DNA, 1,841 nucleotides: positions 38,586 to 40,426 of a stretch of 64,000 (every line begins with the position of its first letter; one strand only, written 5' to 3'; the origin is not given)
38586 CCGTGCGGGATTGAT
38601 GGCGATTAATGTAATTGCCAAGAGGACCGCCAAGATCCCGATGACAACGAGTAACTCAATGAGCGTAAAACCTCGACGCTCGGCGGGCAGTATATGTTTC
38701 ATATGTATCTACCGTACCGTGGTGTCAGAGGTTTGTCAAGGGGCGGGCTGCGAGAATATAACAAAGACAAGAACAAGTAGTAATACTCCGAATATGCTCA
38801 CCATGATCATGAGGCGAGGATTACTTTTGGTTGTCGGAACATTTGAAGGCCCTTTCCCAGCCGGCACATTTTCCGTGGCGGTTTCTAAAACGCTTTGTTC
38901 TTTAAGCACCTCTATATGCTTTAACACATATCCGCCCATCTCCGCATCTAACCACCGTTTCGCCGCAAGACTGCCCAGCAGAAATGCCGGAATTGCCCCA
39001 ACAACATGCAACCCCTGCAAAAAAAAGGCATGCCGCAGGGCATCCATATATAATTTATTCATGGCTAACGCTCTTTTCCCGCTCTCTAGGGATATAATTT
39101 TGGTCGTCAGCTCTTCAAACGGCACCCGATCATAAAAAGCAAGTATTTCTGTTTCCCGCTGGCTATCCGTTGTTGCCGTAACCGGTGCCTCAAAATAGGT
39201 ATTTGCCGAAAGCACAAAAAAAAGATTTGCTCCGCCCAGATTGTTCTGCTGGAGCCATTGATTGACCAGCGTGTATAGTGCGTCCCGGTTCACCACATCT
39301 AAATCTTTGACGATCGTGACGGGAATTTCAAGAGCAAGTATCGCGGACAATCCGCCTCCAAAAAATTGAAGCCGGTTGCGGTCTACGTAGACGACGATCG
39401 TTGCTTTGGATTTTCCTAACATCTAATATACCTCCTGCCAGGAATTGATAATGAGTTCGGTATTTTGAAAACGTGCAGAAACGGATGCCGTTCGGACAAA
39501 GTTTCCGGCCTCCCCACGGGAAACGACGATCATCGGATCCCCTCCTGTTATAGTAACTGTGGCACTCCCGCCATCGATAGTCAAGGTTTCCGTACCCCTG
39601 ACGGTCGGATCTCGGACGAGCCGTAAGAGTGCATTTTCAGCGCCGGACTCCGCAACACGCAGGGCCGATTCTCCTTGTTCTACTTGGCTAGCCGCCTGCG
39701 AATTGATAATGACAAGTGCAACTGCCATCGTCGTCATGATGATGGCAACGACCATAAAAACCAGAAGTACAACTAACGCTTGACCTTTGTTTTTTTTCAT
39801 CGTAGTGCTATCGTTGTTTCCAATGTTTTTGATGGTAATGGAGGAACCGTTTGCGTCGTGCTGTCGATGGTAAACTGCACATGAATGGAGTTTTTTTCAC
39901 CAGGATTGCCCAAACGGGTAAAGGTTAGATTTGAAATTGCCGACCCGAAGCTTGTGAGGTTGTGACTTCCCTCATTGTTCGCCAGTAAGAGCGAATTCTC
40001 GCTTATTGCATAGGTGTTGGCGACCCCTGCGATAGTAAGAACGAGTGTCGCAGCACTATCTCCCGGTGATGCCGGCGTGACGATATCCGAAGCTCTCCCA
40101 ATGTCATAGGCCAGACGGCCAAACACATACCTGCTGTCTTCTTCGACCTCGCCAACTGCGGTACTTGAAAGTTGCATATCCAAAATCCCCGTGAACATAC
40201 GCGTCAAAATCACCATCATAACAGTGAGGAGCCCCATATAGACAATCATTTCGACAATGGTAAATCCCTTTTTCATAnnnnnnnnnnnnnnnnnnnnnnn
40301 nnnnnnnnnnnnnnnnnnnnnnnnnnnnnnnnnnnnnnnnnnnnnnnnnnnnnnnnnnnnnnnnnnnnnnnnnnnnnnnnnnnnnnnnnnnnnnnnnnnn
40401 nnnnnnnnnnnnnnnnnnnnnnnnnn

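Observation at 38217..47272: Gram-positive/CPR-style type IV pilus locus co-directional with typA; five prepilin-like genes including a 648 aa subunit and an uncharacterised C-terminally anchored protein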

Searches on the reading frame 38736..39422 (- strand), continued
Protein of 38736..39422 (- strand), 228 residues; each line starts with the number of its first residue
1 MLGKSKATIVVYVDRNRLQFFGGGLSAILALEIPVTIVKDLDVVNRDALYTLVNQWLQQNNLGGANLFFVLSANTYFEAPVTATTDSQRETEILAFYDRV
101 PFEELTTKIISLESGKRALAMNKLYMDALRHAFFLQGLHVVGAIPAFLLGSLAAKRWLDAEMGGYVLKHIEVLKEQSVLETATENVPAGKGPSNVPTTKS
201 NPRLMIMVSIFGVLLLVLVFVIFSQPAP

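Call 66: find_encoding_contigs(protein=P0226, flank=10000, max_places=1)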
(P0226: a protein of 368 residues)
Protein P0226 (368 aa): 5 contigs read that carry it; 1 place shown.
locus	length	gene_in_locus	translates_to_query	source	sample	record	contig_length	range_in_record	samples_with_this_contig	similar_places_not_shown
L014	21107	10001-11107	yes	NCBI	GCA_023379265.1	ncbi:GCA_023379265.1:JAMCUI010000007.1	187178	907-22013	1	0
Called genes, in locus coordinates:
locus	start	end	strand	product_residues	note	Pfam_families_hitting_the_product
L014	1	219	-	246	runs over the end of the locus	PF00218:IGPS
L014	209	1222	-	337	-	PF02885:Glycos_trans_3N, PF00591:Glycos_transf_3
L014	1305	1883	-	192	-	PF00117:GATase, PF07722:Peptidase_C26 (weak)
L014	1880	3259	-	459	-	PF04715:, PF00425:Chorismate_bind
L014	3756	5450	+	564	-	PF05157:MshEN, PF00437:T2SSE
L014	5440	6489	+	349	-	PF00482:T2SSF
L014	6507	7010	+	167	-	-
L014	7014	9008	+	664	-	-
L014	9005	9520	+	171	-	PF07963:N_methyl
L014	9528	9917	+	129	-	-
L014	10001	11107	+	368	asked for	-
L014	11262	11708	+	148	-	PF07963:N_methyl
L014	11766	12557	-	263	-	PF00753:Lactamase_B (weak), PF12706:Lactamase_B_2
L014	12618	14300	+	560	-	PF02366:PMT (weak)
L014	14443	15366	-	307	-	PF00389:2-Hacid_dh, PF02826:2-Hacid_dh_C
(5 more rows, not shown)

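Call 67: fold_search(model_id=the predicted structure, library=pdb)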
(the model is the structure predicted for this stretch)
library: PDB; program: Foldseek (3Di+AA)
matches with E <= 10: 1073; with E <= 0.001: 30
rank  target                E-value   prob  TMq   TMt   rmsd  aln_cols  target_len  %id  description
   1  4pht_Y                1.8e-06  1.00  0.38  0.39   6.0       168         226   16  ATPase GspE in complex with the cytoplasmic domain of GspL from the Vibrio vulnificus type II Secretion system (released 2014-11-26)
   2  4pht_X                2.2e-06  1.00  0.38  0.39   6.0       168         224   17  ATPase GspE in complex with the cytoplasmic domain of GspL from the Vibrio vulnificus type II Secretion system (released 2014-11-26)
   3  5eoy_A                2.8e-06  1.00  0.40  0.28   6.5       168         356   10  Pseudomonas aeruginosa SeMet-PilM bound to ADP (released 2016-04-27)
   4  5eoy_B                3.2e-06  1.00  0.37  0.26   7.1       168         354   12  Pseudomonas aeruginosa SeMet-PilM bound to ADP (released 2016-04-27)
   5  5eou_B                7.7e-06  1.00  0.43  0.30   5.2       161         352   12  Pseudomonas aeruginosa PilM:PilN1-12 bound to ATP (released 2016-04-27)
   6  5tkw                  8.1e-06  1.00  0.36  0.35   8.4       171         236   10  1.35 Angstrom Resolution Crystal Structure of a Pullulanase-specific Type II Secretion System Integral Cytoplasmic Membr (released 2016-10-19)
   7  5eox_B                9.2e-06  1.00  0.37  0.26   7.0       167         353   11  Pseudomonas aeruginosa PilM bound to ADP (released 2016-04-27)
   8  5eq6_A                1.2e-05  1.00  0.38  0.26   6.9       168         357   11  Pseudomonas aeruginosa PilM bound to AMP-PNP (released 2016-04-27)
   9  2ych_A                1.5e-05  1.00  0.44  0.32   5.0       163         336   15  PilM-PilN type IV pilus biogenesis complex (released 2011-05-11)
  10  5eox_A                2.2e-05  1.00  0.38  0.27   6.7       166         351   11  Pseudomonas aeruginosa PilM bound to ADP (released 2016-04-27)
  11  4a2a_B                2.3e-05  1.00  0.33  0.22   8.8       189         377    9  Thermotoga maritima FtsA:FtsZ(336-351) (released 2012-04-25)
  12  3hrg                  3.2e-05  1.00  0.37  0.34   5.4       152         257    8  Crystal structure of Bacteroides thetaiotaomicron BT_3980, protein with actin-like ATPase fold and unknown function (NP_ (released 2009-06-23)
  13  5eq6_B                3.4e-05  1.00  0.39  0.27   7.3       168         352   12  Pseudomonas aeruginosa PilM bound to AMP-PNP (released 2016-04-27)
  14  1yf5                  4.1e-05  1.00  0.38  0.37   5.3       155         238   12  Cyto-Epsl: The Cytoplasmic Domain Of Epsl, An Inner Membrane Component Of The Type II Secretion System Of Vibrio Cholera (released 2005-05-03)
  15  3wt0_D                4.1e-05  1.00  0.34  0.23   8.6       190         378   10  Crystal Structure Analysis of Cell Division Protein (released 2015-04-29)
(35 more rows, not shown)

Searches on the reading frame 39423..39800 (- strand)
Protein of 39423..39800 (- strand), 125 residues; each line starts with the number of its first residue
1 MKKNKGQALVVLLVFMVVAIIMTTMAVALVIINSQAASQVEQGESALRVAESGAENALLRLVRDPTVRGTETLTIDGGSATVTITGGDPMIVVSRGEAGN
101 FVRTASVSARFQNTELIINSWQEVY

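Call 3: search_protein_families(library=pfam, proteins=[window:39423-39800:-], max_evalue=0.1)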
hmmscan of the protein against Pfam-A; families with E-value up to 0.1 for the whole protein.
window:39423-39800:- (125 aa): 1 family
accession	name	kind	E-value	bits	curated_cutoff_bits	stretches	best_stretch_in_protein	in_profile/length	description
PF14341.11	PilX_N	-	0.05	14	25.5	1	5-54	1-50/51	PilX N-terminal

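Call 4: search_protein_families(library=ncbifam, proteins=[window:39423-39800:-], max_evalue=0.1)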
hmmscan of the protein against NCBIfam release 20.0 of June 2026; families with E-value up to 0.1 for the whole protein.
window:39423-39800:- (125 aa): 1 family
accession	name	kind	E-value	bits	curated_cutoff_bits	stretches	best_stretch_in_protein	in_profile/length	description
NF006283.1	PRK08455.1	equivalog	0.04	13.6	187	1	2-46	12-56/182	flagellar basal body-associated protein FliL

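Call 58: search_solved_structures(query=A4, max_evalue=10)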
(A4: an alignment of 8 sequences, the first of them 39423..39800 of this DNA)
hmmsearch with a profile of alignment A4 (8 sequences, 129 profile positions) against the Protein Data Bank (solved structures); distinct sequences matched with E-value up to 10: 1.
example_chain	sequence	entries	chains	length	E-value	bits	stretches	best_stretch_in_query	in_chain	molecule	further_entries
9hmf_O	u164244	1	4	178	0.68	13.1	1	5-50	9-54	Flagellar protein FliL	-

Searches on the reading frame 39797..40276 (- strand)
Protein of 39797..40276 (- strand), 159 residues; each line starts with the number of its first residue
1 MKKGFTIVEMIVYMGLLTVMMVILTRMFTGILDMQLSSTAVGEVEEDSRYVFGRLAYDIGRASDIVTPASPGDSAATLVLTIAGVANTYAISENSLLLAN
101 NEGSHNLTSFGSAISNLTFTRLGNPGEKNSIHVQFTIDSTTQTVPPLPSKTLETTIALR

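Call 3: search_protein_families(library=pfam, proteins=[window:39797-40276:-], max_evalue=0.1)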
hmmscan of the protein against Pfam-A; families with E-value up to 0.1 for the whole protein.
window:39797-40276:- (159 aa): 1 family
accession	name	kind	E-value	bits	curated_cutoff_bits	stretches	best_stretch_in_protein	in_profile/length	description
PF07963.17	N_methyl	-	0.00039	20.3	21.2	1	2-24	4-26/27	Prokaryotic N-terminal methylation motif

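Call 4: search_protein_families(library=ncbifam, proteins=[window:39797-40276:-], max_evalue=0.1)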
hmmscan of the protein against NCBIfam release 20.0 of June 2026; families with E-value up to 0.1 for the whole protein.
window:39797-40276:- (159 aa): 3 families
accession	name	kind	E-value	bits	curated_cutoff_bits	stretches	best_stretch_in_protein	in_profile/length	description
TIGR02599.1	TIGR02599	subfamily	0.00041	19.7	256.5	1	4-55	1-52/361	Verru_Chthon cassette protein C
NF040982.1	ComGD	equivalog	0.0066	16.9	70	1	2-47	1-46/139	competence type IV pilus minor pilin ComGD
NF041013.1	T4P_ComGE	equivalog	0.065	13.3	49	0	2-30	3-31/83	competence type IV pilus minor pilin ComGE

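Call 59: search_solved_structures(query=A5, max_evalue=10)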
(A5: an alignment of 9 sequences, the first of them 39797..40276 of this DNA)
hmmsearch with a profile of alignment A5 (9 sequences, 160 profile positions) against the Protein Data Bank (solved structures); distinct sequences matched with E-value up to 10: 2.
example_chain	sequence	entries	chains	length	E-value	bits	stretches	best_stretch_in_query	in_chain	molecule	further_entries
9egp_A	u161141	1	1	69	0.0062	19.6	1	2-46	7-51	Geopilin domain 1 protein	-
7tgg_A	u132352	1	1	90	0.037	17.1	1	2-44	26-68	Geopilin domain 1 protein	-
